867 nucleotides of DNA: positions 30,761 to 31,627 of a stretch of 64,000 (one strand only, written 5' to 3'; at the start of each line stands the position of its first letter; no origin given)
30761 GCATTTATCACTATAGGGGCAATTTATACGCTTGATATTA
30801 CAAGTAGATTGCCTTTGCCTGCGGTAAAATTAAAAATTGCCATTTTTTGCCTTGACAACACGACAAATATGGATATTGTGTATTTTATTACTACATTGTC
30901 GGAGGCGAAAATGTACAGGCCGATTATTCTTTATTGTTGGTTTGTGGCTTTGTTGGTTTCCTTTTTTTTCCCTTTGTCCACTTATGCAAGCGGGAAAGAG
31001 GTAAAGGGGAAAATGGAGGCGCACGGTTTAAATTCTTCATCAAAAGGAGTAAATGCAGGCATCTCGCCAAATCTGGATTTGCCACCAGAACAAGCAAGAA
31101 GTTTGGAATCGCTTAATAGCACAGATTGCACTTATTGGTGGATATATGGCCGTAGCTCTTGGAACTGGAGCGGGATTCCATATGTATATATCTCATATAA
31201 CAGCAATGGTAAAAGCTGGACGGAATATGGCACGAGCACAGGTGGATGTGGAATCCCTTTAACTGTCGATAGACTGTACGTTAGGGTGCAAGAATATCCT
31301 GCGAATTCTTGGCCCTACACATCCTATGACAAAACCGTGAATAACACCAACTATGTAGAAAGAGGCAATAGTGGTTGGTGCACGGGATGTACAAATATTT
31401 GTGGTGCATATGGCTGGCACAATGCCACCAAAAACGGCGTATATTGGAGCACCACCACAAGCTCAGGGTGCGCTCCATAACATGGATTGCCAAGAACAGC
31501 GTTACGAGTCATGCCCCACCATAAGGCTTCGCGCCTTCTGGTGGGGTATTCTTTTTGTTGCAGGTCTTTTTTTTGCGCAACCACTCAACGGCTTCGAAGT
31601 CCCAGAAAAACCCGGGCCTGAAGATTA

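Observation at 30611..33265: AT-rich three-gene island encoding only envelope proteins of unknown family, inserted between a pfkB-family sugar kinase gene and ahbB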

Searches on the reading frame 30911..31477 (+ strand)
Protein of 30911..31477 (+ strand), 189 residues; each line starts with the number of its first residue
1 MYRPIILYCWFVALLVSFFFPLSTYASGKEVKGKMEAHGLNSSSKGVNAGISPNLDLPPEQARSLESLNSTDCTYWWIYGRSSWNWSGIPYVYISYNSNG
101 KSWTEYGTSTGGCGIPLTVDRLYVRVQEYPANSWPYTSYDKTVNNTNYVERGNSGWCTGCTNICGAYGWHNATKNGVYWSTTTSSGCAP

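Call 5: search_protein_families(library=pfam, proteins=[window:30911-31477:+], max_evalue=1)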
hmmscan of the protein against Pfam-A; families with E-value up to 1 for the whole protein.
window:30911-31477:+ (189 aa): 0 families
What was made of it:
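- On WxL/WxLIP (Csc) cluster: No DUF916 or DUF3324 Pfam hit (call 5).
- On Lectin-like bacteriocin (LlpA/LlpB): The window's g1 has none (call 5).
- On Chaperone-usher pathway: No PapD or usher Pfam hits (call 5).
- There is no usher-sized (about 800 aa) barrel, and no PapD Pfam hits (call 5).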

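Call 6: search_protein_families(library=ncbifam, proteins=[window:30911-31477:+], max_evalue=1)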
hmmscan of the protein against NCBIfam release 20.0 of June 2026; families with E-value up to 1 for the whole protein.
window:30911-31477:+ (189 aa): 0 families

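Call 10: find_homologous_proteins(query=window:30911-31477:+, max_evalue=0.01)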
Query window:30911-31477:+ (189 aa): 9 proteins with E <= 0.01 among 47 candidates.
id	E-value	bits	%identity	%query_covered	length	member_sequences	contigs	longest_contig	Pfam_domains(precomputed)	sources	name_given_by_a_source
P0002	5.2e-128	443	100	100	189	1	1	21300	-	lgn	-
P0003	4.6e-57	211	52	99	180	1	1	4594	-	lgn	-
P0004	6.9e-56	207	52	98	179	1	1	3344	-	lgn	-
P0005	3.5e-54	202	55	97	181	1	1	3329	-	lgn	-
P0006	9.7e-52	194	54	92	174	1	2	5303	-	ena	-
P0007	1.3e-47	180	63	66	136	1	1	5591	-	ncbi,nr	ncbi:MAG: hypothetical protein HY753_02730 [Nitrospirae bacterium]|nr:hypothetical protein [Nitrospi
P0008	6.4e-38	148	55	68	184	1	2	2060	-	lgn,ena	-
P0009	7.8e-38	148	45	98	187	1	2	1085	-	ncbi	-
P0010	6.5e-35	139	46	94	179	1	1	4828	-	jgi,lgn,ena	-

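Call 12: find_encoding_contigs(protein=P0007, flank=6000)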
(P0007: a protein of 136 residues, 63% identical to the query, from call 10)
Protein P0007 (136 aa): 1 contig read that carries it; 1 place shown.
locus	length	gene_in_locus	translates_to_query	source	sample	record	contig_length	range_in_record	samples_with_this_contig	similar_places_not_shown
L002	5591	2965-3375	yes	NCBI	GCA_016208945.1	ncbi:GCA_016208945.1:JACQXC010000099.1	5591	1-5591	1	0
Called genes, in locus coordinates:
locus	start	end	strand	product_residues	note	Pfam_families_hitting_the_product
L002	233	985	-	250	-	PF00202:Aminotran_3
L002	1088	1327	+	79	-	-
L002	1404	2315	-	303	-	PF00196:GerE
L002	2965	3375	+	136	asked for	-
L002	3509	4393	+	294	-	-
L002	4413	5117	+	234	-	-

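Call 13: find_encoding_contigs(protein=P0006, flank=6000)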
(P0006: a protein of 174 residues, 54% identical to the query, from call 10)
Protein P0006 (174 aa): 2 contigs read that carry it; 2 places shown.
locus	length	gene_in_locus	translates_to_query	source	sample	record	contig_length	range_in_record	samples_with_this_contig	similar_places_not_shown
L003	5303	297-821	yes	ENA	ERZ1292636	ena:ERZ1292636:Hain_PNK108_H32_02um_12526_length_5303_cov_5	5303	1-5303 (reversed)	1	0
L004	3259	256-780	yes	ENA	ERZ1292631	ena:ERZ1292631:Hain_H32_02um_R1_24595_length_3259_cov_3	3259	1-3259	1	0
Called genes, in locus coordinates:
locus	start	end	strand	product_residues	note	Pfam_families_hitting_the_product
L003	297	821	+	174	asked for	-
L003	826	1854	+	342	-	-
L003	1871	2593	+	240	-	-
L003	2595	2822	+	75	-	-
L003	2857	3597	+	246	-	PF00072:Response_reg, PF00196:GerE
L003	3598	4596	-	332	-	PF00762:Ferrochelatase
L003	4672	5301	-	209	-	?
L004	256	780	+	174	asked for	-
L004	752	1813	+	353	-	-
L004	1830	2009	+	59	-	-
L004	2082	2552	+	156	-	-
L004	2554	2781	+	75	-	-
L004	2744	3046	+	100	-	PF00072:Response_reg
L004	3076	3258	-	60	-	?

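Call 14: find_encoding_contigs(protein=P0003, flank=6000)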
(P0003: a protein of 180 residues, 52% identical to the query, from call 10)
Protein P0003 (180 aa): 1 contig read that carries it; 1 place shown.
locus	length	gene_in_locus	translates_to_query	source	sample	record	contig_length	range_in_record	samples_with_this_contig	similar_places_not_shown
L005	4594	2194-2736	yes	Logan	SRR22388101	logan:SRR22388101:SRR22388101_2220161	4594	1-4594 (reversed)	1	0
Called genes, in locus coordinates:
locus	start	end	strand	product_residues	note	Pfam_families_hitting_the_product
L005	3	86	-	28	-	?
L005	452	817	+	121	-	PF03472:Autoind_bind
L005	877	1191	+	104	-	PF08281:Sigma70_r4_2 (faint), PF00196:GerE, PF13384:HTH_23 (faint)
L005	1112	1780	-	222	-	PF00765:Autoind_synth, PF21926:FeeM (weak), PF13444:Acetyltransf_5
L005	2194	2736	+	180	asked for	-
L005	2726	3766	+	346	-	-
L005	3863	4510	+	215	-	-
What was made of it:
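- LuxI/LuxR sits next to L005, and GerE regulators sit next to L002 and L003 (calls 12-14).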

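Call 15: find_encoding_contigs(protein=P0010, flank=6000)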
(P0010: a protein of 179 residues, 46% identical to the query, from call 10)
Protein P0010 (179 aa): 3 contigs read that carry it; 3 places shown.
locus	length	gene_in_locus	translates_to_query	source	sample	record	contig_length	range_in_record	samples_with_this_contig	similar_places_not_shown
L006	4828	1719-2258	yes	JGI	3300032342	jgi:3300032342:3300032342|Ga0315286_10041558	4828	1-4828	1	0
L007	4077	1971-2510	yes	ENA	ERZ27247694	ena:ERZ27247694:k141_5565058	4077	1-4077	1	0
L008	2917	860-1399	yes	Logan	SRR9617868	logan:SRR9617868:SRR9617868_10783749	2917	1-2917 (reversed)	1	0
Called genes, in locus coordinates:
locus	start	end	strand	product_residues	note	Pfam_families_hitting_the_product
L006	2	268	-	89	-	?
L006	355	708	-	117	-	PF01797:Y1_Tnp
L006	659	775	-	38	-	-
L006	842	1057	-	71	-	-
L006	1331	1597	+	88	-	PF00472:RF-1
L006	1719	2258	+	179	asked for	-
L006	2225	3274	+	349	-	-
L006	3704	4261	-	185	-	-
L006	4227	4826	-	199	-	?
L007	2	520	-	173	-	?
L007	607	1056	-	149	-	PF01797:Y1_Tnp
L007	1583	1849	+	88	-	PF00472:RF-1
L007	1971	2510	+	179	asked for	-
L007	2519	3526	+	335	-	-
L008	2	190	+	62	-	?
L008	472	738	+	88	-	PF00472:RF-1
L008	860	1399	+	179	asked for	-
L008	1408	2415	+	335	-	-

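Call 16: find_encoding_contigs(protein=P0009, flank=6000)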
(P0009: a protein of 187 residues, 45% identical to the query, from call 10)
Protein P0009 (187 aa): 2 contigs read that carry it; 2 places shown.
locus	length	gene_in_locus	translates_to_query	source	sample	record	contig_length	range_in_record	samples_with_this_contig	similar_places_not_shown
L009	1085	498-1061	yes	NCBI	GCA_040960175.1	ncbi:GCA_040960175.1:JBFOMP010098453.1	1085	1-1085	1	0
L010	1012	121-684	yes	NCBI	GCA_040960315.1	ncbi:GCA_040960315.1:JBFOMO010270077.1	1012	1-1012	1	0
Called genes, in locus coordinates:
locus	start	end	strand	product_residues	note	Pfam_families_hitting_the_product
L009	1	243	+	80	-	?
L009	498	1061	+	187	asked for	-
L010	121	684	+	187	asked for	-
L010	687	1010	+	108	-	?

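Call 17: find_encoding_contigs(protein=P0004, flank=6000)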
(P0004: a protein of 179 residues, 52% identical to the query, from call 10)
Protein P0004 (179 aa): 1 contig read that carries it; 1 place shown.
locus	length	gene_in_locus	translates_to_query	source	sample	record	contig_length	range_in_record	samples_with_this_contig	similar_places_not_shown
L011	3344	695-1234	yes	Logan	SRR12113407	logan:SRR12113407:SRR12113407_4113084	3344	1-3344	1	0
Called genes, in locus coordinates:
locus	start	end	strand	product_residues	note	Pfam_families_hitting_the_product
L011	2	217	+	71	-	?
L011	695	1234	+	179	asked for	-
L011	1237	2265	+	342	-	-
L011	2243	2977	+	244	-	-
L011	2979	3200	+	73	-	-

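Call 18: find_encoding_contigs(protein=P0005, flank=6000)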
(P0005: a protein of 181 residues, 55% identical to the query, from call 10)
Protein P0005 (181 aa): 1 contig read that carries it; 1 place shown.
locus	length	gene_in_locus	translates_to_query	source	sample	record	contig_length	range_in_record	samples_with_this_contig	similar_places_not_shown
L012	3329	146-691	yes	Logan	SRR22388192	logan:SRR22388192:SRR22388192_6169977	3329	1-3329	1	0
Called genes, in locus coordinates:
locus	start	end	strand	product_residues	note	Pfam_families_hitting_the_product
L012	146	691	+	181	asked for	-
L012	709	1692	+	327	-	-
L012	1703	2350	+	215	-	-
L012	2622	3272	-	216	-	-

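Call 33: predict_structure(alignment_id=A2)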
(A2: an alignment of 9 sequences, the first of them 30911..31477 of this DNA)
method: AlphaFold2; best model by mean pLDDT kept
length: 189 residues; sequences in the alignment: 9
mean_pLDDT: 41.8   pTM: 0.33
mean pLDDT of the five models: 41.8, 37.8, 37.6, 35.2, 34.7
residues with pLDDT >= 90: 0; 70-90: 8; 50-70: 37; < 50: 144
segments of 3 or more residues with pLDDT < 50: 20-123, 130-134, 143-165, 185-189
pLDDT, mean of each block of 10 residues (from residue 1): 64 66 36 30 25 29 29 33 42 38 35 36 49 47 46 41 50 53 48
secondary structure, 60 per line:
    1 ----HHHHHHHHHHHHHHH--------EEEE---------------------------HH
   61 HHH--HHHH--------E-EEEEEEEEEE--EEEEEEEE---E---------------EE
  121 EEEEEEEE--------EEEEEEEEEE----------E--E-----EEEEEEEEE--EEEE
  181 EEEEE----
elements in order: H5-19 E28-31 H59-63 H66-69 E80-89 E92-99 E119-128 E137-146 E166-174 E177-185
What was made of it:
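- The g1 fold is unknown; the AF2 model had pLDDT 42 (call 33).
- Tried and rejected: The AF2 model of g1 from a 9-sequence alignment failed (pLDDT 41.8, call 33).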

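Call 40: search_solved_structures(query=A2, max_evalue=10, show_alignments=2)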
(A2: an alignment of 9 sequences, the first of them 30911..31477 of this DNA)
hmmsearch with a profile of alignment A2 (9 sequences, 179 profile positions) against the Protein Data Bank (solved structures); distinct sequences matched with E-value up to 10: 1.
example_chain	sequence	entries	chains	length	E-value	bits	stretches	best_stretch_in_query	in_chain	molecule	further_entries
2lxh_C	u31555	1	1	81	0.84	12.7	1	46-110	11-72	E3 ubiquitin-protein ligase AMFR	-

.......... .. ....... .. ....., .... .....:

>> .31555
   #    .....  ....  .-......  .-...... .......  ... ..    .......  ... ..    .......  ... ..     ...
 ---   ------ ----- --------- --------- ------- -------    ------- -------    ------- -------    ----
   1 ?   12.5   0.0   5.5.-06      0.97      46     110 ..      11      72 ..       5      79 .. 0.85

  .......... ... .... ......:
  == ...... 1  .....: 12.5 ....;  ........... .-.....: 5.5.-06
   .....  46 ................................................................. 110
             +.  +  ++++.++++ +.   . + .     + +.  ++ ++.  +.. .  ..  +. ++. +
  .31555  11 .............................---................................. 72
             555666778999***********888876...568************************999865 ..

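Call 44: search_protein_families(library=pfam, proteins=[L005:3863-4507:+, L003:2595-2819:+, L006:1331-1594:+], max_evalue=1)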
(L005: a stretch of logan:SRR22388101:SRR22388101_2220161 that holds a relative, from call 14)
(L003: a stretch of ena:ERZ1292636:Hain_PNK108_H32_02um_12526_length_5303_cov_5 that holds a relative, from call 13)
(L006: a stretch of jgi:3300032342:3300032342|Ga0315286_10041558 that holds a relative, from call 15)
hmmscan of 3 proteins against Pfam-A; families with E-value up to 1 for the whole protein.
L005:3863-4507:+ (215 aa): 1 family
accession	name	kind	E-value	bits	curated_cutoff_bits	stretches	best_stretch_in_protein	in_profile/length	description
PF13505.12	OMP_b-brl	-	0.0044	17.7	28.7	1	28-215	15-175/175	Outer membrane protein beta-barrel domain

L003:2595-2819:+ (75 aa): 0 families

L006:1331-1594:+ (88 aa): 1 family
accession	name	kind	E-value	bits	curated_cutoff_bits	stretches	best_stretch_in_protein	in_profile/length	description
PF00472.26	RF-1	-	1.3e-11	44.9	35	1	1-51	62-116/116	RF-1 domain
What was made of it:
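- On Small transport barrels (Pfam Phenol_MetA_deg, PF13557) or OMP_b-brl (PF13505): The 215-aa type scores 17.7 against 28.7 (call 44).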

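Call 58: search_protein_families(library=phrogs, proteins=[window:30911-31477:+], max_evalue=1)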
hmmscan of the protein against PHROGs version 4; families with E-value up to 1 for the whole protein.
window:30911-31477:+ (189 aa): 0 families

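Call 59: search_protein_families(library=padloc, proteins=[window:30911-31477:+], max_evalue=1)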
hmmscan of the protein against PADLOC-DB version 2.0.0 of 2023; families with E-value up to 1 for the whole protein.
window:30911-31477:+ (189 aa): 0 families
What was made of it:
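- On Colicin-like bacteriocin operon: Neutralisation cannot be tested, and g2 matches no immunity family (calls 5, 6, 59).
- PADLOC and PHROGs give nothing (calls 58, 59).
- Tried and rejected: PHROGs and PADLOC gave nothing (calls 58, 59).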

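Call 65: search_protein_families(library=pfam, alignment_id=A7, max_evalue=0.01)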
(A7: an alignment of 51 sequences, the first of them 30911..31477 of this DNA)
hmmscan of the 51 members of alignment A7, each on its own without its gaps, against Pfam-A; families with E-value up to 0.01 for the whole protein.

A. member 1, window:30911-31477:+ (189 aa): 0 families

B. families by the number of members that match (of 51 scanned): 6 families
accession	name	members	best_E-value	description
PF01453.30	B_lectin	1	9.5e-08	D-mannose binding lectin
PF10282.15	Lactonase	1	2e-05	Lactonase, 7-bladed beta-propeller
PF24141.1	LRR_ComC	1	0.004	EGF-like domain-containing protein ComC LRR domain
PF16131.11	Torus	1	0.0045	Torus domain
PF12264.14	Waikav_capsid_1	1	0.0075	Waikavirus capsid protein 1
PF22807.2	TrAA12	1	0.0087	TrAA12-like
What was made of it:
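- On Lectin-like bacteriocin (LlpA/LlpB): Only 1 of 51 family members has one (call 65).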

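Call 76: search_dna_similar(query=window:30911-31477:+, collection=plasmids, mode=protein, max_evalue=0.001)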
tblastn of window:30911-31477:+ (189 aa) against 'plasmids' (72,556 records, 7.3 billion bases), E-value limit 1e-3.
No match.
